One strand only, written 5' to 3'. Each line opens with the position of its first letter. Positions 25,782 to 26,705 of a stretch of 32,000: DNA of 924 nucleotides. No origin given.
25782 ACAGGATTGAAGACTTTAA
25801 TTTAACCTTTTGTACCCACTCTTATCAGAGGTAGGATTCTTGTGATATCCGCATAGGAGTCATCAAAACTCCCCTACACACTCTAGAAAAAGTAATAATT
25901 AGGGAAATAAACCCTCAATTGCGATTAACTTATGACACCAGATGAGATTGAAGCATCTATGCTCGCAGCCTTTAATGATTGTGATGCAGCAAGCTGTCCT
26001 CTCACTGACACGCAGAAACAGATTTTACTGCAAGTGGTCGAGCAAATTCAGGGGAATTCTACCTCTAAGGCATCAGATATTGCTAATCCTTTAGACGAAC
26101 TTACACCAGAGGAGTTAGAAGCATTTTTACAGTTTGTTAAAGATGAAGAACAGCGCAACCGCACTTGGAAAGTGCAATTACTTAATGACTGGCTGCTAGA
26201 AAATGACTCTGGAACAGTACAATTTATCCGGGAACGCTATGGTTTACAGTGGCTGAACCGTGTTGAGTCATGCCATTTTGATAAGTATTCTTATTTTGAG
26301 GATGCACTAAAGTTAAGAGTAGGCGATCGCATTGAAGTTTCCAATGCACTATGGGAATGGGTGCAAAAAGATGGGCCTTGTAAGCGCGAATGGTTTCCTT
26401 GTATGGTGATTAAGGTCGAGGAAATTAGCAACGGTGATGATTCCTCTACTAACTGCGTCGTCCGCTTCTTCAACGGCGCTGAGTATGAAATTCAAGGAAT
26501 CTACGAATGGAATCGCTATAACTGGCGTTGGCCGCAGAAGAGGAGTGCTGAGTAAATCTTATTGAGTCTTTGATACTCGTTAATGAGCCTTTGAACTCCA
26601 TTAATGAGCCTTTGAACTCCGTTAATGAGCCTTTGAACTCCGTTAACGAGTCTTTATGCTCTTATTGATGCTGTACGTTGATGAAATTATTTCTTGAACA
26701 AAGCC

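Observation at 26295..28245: Esterase gene bracketed by a gene 3' end and a decayed second copy of the same 3' end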

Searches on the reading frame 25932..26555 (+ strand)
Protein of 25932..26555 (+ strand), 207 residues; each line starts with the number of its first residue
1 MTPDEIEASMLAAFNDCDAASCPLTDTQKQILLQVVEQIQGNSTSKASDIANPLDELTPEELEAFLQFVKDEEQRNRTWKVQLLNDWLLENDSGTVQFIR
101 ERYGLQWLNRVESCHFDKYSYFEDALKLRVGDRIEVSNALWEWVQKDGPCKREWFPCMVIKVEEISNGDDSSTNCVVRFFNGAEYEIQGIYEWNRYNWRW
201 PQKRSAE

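Call 6: search_protein_families(library=pfam, proteins=[window:25932-26555:+], max_evalue=0.01)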
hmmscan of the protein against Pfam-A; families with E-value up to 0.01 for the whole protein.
window:25932-26555:+ (207 aa): 0 families

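Call 7: search_protein_families(library=ncbifam, proteins=[window:25932-26555:+], max_evalue=0.01)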
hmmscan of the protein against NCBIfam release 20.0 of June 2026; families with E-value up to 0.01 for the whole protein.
window:25932-26555:+ (207 aa): 0 families
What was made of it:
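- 25932..26555 (+): Intact conserved hypothetical gene ('geneA', 207 aa; 203 aa in most relatives); parent of the duplicated segment. No Pfam or NCBIfam family (calls 6, 7).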

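Call 9: find_homologous_proteins(query=window:25932-26555:+)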
Query window:25932-26555:+ (207 aa): 998 proteins with E <= 0.001 among 1041 candidates; the best 120 are listed.
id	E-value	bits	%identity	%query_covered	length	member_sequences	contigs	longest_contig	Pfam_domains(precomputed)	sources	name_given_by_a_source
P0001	1.3e-133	461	98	98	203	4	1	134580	-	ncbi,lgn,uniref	ncbi:MAG: hypothetical protein V7K69_03425 [Nostoc sp.]|uniref:hypothetical protein n=1 Tax=Nostoc s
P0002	3.4e-133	460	98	98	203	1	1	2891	-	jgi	jgi:hypothetical protein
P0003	3.7e-132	457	96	99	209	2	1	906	-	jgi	-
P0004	4.7e-131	453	96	98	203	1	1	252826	-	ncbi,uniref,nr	ncbi:hypothetical protein [Nostoc favosum]|uniref:Uncharacterized protein n=1 Tax=Nostoc favosum CHA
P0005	2.1e-130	451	95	98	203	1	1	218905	-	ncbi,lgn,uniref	ncbi:hypothetical protein [Nostoc sp.]|uniref:hypothetical protein n=1 Tax=Nostoc sp. TaxID=1180 Rep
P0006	2.4e-130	451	95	98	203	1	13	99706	-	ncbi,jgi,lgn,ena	jgi:hypothetical protein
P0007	3.2e-130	450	95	98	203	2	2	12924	-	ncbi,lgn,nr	ncbi:hypothetical protein FM036_17205 [Nostoc sp. HG1]|nr:hypothetical protein [Nostoc sp. HG1] MCL6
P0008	5.4e-130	450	95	98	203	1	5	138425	-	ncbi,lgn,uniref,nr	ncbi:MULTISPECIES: hypothetical protein [unclassified Nostoc]|uniref:hypothetical protein n=1 Tax=un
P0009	8.9e-130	449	95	98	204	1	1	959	-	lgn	-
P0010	1.6e-129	448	95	98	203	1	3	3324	-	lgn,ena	-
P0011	4.3e-129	447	94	98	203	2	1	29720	-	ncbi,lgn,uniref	ncbi:hypothetical protein [Nostoc sp.]|uniref:hypothetical protein n=1 Tax=Nostoc sp. TaxID=1180 Rep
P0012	2.0e-128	444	94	98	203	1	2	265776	-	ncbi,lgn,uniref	ncbi:MAG: hypothetical protein V7L29_22360 [Nostoc sp.]|uniref:hypothetical protein n=1 Tax=Nostoc s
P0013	3.5e-128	444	94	98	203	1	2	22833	-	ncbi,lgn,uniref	ncbi:MAG: hypothetical protein V7K57_21275 [Nostoc sp.]|uniref:hypothetical protein n=1 Tax=Nostoc s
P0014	5.0e-128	443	94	98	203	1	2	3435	-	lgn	-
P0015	1.9e-127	441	94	98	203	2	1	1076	-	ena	-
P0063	3.2e-119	414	87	98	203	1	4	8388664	-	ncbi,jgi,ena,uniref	ncbi:hypothetical protein WKK05_35805 [Nostoc sp. UHCC 0302]|jgi:hypothetical protein|uniref:hypothe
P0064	2.1e-118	412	86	98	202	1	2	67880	-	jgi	jgi:hypothetical protein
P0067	8.9e-117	406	84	98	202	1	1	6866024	-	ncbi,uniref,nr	ncbi:hypothetical protein [Halotia branconii]|uniref:Uncharacterized protein n=1 Tax=Halotia brancon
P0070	7.4e-116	403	83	98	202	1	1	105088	-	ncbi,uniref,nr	ncbi:hypothetical protein I8751_05925 [Nostocaceae cyanobacterium CENA357]|uniref:Uncharacterized pr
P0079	1.8e-113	396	85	98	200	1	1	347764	-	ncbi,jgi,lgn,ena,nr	ncbi:MAG: hypothetical protein KME21_03805 [Desmonostoc vinosum HA7617-LM4]|jgi:hypothetical protein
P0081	2.5e-113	395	85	97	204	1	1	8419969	-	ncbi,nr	ncbi:hypothetical protein NIES4103_16340 [Nostoc sp. NIES-4103]|nr:hypothetical protein NIES4103_163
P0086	5.5e-112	391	84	98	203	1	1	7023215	-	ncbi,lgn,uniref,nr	ncbi:hypothetical protein [Calothrix sp. PCC 7507]|uniref:hypothetical protein n=1 Tax=Calothrix sp.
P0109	9.0e-106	370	77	98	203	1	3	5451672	-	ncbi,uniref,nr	ncbi:hypothetical protein [Nodularia sphaerocarpa]|uniref:hypothetical protein n=1 Tax=Nodularia sph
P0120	5.6e-105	368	78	98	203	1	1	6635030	-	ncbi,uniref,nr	ncbi:hypothetical protein Nos7524_5171 [Nostoc sp. PCC 7524]|uniref:hypothetical protein n=1 Tax=Nos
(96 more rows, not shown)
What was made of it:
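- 25932..26555 (+): 998 homologues, all from Nostocales among those listed (call 9).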

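Call 11: find_related_loci(query=window:25932-26555:+, collection=genome_contigs, flank=6000)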
Query window:25932-26555:+ (207 aa) in genome_contigs; peptide patterns used: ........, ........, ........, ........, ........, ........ (x = any residue, [..] = any of these).
519 stretches matched a pattern; 231 encode a relative of the query (tblastn E <= 1e-3); the best 80 are kept; 80 distinct loci.
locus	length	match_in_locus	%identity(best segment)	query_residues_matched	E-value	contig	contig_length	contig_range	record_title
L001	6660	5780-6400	98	1-207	7e-138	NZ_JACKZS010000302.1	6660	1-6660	Nostoc sp. UCD121 NODE_304_length_6660_cov_11.5908_ID_607, whole genome shotgun sequence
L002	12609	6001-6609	99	1-203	3e-136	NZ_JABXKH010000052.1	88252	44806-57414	MAG: Nostoc sp. NMS2 NODE_372_length_88252_cov_259.094, whole genome shotgun sequence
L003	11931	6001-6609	98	1-203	4e-135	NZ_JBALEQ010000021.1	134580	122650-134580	MAG: Nostoc sp. isolate P8256 bin 3 NODE_75_length_134580_cov_161.284470, whole genome shotgun sequence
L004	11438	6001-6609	97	1-203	8e-134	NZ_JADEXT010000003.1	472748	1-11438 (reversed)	Nostoc sp. LEGE 12447 NODE_7_length_47, whole genome shotgun sequence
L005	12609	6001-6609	96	1-203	2e-133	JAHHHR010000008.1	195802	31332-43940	MAG: Nostoc desertorum CM1-VF14 scaffold_114_c1, whole genome shotgun sequence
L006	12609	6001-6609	96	1-203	4e-133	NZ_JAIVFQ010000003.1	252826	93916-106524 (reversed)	Nostoc favosum CHAB5714 strain CHAB 5714 NODE_3_length_252826_cov_75.594526, whole genome shotgun sequence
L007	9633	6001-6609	97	1-203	2e-132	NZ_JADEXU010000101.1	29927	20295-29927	Nostoc sp. LEGE 12450 NODE_101_length_29927_cov_7.34527, whole genome shotgun sequence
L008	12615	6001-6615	95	1-205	3e-132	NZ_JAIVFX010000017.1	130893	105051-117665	Nostoc sp. XA010 NODE_17_length_130893_cov_78.259181, whole genome shotgun sequence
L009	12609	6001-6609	96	1-203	3e-132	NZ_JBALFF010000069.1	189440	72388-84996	MAG: Nostoc sp. isolate P9639 bin 5 NODE_5_length_189440_cov_74.356761, whole genome shotgun sequence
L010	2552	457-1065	95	1-203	8e-139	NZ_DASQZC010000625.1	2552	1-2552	MAG: Nostoc sp. isolate SMAG_U11081 k141_135421, whole genome shotgun sequence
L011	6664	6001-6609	95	1-203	6e-132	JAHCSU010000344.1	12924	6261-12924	Nostoc sp. CCCryo 231-06 CCCRYO23106-345, whole genome shotgun sequence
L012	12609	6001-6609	95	1-203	7e-132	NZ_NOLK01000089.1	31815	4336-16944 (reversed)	Nostoc sp. 'Peltigera membranacea cyanobiont' 232 scaffold89, whole genome shotgun sequence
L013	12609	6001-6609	95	1-203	5e-132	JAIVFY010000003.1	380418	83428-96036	Nostoc sp. XA013 NODE_3_length_380418_cov_154.295169, whole genome shotgun sequence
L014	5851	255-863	95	1-203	2e-132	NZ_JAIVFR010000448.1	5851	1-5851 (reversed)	Nostoc sp. CHAB 5715 NODE_448_length_5851_cov_9.663871, whole genome shotgun sequence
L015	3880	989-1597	95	1-203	1e-134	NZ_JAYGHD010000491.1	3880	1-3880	Nostoc sp. UHCC 0251 NODE_421_length_3880_cov_22.943529, whole genome shotgun sequence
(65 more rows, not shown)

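Call 15: find_encoding_contigs(protein=P0086, flank=6000, max_places=2)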
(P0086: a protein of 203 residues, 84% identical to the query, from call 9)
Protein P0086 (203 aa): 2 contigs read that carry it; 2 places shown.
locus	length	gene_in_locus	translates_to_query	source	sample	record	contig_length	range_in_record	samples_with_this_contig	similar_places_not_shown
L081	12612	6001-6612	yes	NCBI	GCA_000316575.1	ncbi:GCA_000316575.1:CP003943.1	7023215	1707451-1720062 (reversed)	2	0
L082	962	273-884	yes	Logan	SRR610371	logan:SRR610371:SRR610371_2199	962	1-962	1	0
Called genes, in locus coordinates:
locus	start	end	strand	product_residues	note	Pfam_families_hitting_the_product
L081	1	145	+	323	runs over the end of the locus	PF01548:DEDD_Tnp_IS110, PF02371:Transposase_20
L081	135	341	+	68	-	-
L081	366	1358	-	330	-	PF13354:Beta-lactamase2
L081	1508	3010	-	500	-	PF00890:FAD_binding_2 (faint), PF01266:DAO (weak), PF01593:Amino_oxidase, PF03486:HI0933_like (faint), PF07992:Pyr_redox_2 (faint), PF12831:FAD_oxidored (faint), PF13450:NAD_binding_8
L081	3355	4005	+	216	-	PF14681:UPRTase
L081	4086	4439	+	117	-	PF27527:Y2009_N, PF27515:Ssl2009_C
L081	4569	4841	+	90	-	PF02325:CCB3_YggT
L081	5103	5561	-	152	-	-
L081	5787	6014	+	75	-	-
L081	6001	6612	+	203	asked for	-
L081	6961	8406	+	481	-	PF00082:Peptidase_S8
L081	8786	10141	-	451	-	PF00772:DnaB, PF03796:DnaB_C, PF13481:AAA_25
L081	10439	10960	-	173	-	PF01281:Ribosomal_L9_N, PF03948:Ribosomal_L9_C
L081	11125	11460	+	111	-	PF08869:XisI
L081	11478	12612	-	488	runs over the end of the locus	PF00672:HAMP, PF00211:Guanylate_cyc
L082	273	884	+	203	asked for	-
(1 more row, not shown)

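Call 16: find_encoding_contigs(protein=P0120, flank=6000, max_places=2)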
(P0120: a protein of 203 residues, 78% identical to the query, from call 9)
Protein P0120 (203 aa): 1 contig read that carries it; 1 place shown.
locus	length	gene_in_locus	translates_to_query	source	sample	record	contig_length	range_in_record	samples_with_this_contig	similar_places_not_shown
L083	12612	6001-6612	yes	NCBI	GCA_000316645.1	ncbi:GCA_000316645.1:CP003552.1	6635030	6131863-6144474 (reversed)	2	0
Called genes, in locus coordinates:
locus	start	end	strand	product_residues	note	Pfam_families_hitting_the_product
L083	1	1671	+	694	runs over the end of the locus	PF08479:POTRA_2, PF07244:POTRA (weak), PF01103:Omp85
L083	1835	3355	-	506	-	PF00890:FAD_binding_2 (faint), PF01266:DAO (weak), PF03486:HI0933_like (faint), PF07992:Pyr_redox_2 (faint), PF12831:FAD_oxidored (weak), PF01593:Amino_oxidase, PF13450:NAD_binding_8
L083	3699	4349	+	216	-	PF14681:UPRTase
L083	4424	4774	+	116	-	PF27527:Y2009_N, PF27515:Ssl2009_C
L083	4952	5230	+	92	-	PF02325:CCB3_YggT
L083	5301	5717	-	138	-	-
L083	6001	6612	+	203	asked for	-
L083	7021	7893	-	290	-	PF00793:DAHP_synth_1, PF03102:NeuB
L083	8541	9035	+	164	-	-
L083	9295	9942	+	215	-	-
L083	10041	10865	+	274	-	PF01073:3Beta_HSD (weak), PF01370:Epimerase, PF01488:Shikimate_DH (faint), PF03807:F420_oxidored (weak), PF13460:NAD_binding_10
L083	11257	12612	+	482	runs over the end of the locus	PF02874:ATP-synt_ab_N, PF00006:ATP-synt_ab, PF22919:ATP-synt_VA_C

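Call 17: find_encoding_contigs(protein=P0109, flank=6000, max_places=2)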
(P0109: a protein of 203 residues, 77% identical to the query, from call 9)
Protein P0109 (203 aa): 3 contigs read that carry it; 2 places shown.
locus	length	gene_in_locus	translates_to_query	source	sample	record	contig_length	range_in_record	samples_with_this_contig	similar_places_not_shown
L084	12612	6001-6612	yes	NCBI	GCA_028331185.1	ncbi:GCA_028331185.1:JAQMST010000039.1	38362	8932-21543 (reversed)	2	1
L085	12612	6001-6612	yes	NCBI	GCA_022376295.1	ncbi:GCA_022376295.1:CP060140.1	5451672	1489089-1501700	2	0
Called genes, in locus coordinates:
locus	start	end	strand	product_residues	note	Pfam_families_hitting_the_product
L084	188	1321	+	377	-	PF06674:DUF1176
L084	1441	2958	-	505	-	PF00890:FAD_binding_2 (faint), PF01266:DAO, PF03486:HI0933_like (faint), PF07992:Pyr_redox_2 (faint), PF12831:FAD_oxidored (weak), PF13450:NAD_binding_8, PF01593:Amino_oxidase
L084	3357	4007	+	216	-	PF14681:UPRTase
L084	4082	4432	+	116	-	-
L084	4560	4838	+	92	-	PF02325:CCB3_YggT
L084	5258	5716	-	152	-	-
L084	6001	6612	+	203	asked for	-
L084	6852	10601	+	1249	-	PF08447:PAS_3, PF08447:PAS_3, PF08448:PAS_4, PF08447:PAS_3, PF00989:PAS, PF13426:PAS_9, PF08447:PAS_3, PF07568:HisKA_2, +5 more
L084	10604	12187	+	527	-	PF00072:Response_reg, PF00989:PAS, PF08448:PAS_4, PF13426:PAS_9, PF00512:HisKA, PF02518:HATPase_c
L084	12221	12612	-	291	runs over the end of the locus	PF08501:Shikimate_dh_N, PF18317:SDH_C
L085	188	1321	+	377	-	PF06674:DUF1176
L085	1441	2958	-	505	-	PF00890:FAD_binding_2 (faint), PF01266:DAO, PF03486:HI0933_like (faint), PF07992:Pyr_redox_2 (faint), PF12831:FAD_oxidored (weak), PF13450:NAD_binding_8, PF01593:Amino_oxidase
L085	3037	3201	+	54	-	-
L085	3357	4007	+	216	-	PF14681:UPRTase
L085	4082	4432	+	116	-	-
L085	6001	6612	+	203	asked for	-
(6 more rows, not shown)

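Call 18: find_encoding_contigs(protein=P0063, flank=7000, max_places=1)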
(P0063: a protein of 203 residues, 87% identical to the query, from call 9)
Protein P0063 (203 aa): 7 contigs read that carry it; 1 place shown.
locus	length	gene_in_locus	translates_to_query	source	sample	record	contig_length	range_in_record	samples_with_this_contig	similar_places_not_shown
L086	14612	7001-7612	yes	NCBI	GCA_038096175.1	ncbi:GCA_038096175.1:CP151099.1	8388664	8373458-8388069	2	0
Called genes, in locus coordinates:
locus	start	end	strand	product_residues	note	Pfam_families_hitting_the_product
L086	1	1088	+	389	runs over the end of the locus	PF22660:RS_preATP-grasp-like, PF02786:CPSase_L_D2, PF01071:GARS_A (weak), PF02222:ATP-grasp, PF07478:Dala_Dala_lig_C, PF02655:ATP-grasp_3 (weak), PF21244:PurT_C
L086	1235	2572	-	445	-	PF11741:AMIN, PF13354:Beta-lactamase2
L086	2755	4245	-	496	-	PF00890:FAD_binding_2 (faint), PF01266:DAO, PF01593:Amino_oxidase, PF01946:Thi4 (faint), PF03486:HI0933_like (faint), PF12831:FAD_oxidored (weak), PF13450:NAD_binding_8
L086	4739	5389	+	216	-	PF14681:UPRTase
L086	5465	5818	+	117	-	PF27527:Y2009_N, PF27515:Ssl2009_C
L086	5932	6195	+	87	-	PF02325:CCB3_YggT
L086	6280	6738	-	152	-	-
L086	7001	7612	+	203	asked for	-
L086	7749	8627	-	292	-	PF08501:Shikimate_dh_N, PF01488:Shikimate_DH (weak), PF18317:SDH_C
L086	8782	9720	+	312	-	PF00561:Abhydrolase_1, PF12146:Hydrolase_4, PF12697:Abhydrolase_6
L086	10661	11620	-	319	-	PF00248:Aldo_ket_red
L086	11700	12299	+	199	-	PF08819:DUF1802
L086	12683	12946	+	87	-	-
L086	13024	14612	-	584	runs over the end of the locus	PF01019:G_glu_transpept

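Call 19: find_encoding_contigs(protein=P0067, flank=7000, max_places=1)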
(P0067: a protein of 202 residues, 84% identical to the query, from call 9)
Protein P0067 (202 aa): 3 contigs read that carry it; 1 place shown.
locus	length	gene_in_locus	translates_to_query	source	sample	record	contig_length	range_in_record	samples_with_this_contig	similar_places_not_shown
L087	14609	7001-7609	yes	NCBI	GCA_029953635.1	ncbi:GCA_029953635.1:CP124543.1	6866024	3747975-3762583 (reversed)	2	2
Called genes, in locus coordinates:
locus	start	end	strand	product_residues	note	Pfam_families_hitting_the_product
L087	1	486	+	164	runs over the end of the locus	PF13599:Pentapeptide_4 (faint), PF00805:Pentapeptide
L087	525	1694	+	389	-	PF22660:RS_preATP-grasp-like, PF02786:CPSase_L_D2, PF01071:GARS_A (weak), PF02222:ATP-grasp, PF07478:Dala_Dala_lig_C, PF21244:PurT_C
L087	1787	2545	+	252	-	PF00398:RrnaAD (weak), PF06325:PrmA (weak), PF01209:Ubie_methyltran, PF13847:Methyltransf_31, PF08241:Methyltransf_11, PF08242:Methyltransf_12, PF13649:Methyltransf_25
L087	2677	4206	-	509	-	PF03486:HI0933_like (faint), PF07992:Pyr_redox_2 (faint), PF00890:FAD_binding_2 (faint), PF01266:DAO (weak), PF01593:Amino_oxidase, PF12831:FAD_oxidored (faint), PF13450:NAD_binding_8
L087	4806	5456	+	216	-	PF14681:UPRTase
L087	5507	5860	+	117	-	PF27527:Y2009_N, PF27515:Ssl2009_C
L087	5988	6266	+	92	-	PF02325:CCB3_YggT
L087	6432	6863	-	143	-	-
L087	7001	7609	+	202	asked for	-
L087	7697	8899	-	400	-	PF00135:COesterase (weak), PF01738:DLH (faint), PF20434:BD-FAE, PF07859:Abhydrolase_3, PF12146:Hydrolase_4 (faint), PF00326:Peptidase_S9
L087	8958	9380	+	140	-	PF13470:PIN_3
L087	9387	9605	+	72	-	PF05534:HicB (weak)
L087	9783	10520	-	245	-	PF13489:Methyltransf_23, PF13847:Methyltransf_31, PF08241:Methyltransf_11, PF08242:Methyltransf_12, PF13649:Methyltransf_25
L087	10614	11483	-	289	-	PF08501:Shikimate_dh_N, PF01488:Shikimate_DH (weak), PF18317:SDH_C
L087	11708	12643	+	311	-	PF00561:Abhydrolase_1, PF12146:Hydrolase_4, PF12697:Abhydrolase_6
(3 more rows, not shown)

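Call 20: find_encoding_contigs(protein=P0081, flank=7000, max_places=1)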
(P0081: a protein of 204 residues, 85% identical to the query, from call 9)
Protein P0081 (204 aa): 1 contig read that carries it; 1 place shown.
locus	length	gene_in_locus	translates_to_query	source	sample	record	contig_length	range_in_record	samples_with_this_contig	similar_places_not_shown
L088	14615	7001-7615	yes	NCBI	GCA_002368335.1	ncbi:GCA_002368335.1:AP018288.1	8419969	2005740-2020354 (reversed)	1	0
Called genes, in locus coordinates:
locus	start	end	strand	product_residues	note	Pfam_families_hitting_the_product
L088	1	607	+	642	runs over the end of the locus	PF00005:ABC_tran, PF02463:SMC_N (faint), PF13555:AAA_29 (faint), PF12848:ABC_tran_Xtn, PF00005:ABC_tran, PF13304:AAA_21 (weak), PF16326:ABC_tran_CTD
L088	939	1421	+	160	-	PF00805:Pentapeptide (weak), PF13599:Pentapeptide_4 (weak), PF00805:Pentapeptide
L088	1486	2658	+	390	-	PF22660:RS_preATP-grasp-like, PF02786:CPSase_L_D2, PF01071:GARS_A (weak), PF02222:ATP-grasp, PF07478:Dala_Dala_lig_C, PF02655:ATP-grasp_3 (faint), PF21244:PurT_C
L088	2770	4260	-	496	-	PF00890:FAD_binding_2 (faint), PF01266:DAO (weak), PF01593:Amino_oxidase, PF03486:HI0933_like (faint), PF07992:Pyr_redox_2 (faint), PF12831:FAD_oxidored (faint), PF13450:NAD_binding_8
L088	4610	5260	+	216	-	PF14681:UPRTase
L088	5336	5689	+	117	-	PF27527:Y2009_N, PF27515:Ssl2009_C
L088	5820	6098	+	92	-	PF02325:CCB3_YggT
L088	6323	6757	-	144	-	-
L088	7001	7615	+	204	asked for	-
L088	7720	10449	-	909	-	PF00515:TPR_1 (faint), PF07719:TPR_2 (faint), PF13424:TPR_12 (faint), PF17874:TPR_MalT (faint), PF13176:TPR_7 (faint), PF13181:TPR_8 (faint), PF12770:CHAT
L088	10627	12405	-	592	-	PF07244:POTRA (weak), PF08479:POTRA_2, PF03865:ShlB, PF01103:Omp85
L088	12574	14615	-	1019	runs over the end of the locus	PF05860:TPS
